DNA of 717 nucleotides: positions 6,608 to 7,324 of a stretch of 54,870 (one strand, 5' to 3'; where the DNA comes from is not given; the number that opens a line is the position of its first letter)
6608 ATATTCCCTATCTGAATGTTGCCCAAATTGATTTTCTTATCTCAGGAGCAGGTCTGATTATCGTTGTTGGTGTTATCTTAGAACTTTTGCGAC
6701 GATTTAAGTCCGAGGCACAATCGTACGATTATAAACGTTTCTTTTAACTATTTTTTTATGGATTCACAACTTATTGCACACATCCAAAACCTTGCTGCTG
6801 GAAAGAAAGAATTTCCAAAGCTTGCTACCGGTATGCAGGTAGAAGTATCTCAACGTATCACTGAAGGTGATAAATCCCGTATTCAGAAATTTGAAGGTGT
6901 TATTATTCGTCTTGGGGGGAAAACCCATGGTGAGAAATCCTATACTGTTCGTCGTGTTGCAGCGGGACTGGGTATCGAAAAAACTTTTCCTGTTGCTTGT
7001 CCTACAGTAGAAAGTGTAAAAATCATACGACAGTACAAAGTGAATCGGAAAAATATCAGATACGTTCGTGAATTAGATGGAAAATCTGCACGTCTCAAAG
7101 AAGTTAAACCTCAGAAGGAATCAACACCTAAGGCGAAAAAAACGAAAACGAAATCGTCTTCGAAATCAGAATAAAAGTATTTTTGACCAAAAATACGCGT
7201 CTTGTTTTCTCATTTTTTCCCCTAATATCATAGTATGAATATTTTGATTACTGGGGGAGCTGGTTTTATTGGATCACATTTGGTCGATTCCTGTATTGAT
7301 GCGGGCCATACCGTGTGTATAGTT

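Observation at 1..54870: TGA is a sense codon read as Gly throughout (translation-table-25 pattern), so the ORF track is systematically fragmented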

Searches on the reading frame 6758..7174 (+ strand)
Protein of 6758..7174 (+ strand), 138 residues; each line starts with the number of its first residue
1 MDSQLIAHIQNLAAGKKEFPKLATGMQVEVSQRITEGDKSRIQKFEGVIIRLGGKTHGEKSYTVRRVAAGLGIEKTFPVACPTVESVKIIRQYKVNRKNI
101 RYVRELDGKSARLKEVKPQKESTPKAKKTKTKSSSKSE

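Call 37: find_encoding_contigs(protein=window:6758-7174:+, flank=10000, max_places=6)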
Protein window:6758-7174:+ (138 aa): 2 contigs read that carry it; 2 places shown.
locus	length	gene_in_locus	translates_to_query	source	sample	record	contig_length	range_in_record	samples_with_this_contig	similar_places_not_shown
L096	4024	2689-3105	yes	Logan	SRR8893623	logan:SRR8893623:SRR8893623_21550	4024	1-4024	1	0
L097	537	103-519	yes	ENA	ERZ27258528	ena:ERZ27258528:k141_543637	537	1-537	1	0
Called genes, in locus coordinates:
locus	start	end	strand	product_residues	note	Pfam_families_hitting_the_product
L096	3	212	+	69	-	?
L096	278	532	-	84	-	-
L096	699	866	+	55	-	PF03719:Ribosomal_S5_C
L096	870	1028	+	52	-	-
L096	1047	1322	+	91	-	PF00828:Ribosomal_L27A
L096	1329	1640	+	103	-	PF00344:SecY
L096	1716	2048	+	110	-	PF00344:SecY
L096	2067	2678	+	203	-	PF00344:SecY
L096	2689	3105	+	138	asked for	PF01245:Ribosomal_L19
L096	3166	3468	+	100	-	PF00106:adh_short (weak), PF01073:3Beta_HSD, PF01370:Epimerase, PF02719:Polysacc_synt_2, PF04321:RmlD_sub_bind (weak), PF16363:GDP_Man_Dehyd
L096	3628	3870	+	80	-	PF01370:Epimerase, PF16363:GDP_Man_Dehyd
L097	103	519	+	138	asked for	PF01245:Ribosomal_L19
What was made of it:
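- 6758..7174 (+): rplS (L19); no TGA. Exact protein found in two public assemblies (call 37).
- Checked: An independent table-11 gene call on an identical public contig splits SecY into 103, 110 and 203 aa (call 37).
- A table-11 gene caller does produce fragments (call 37).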
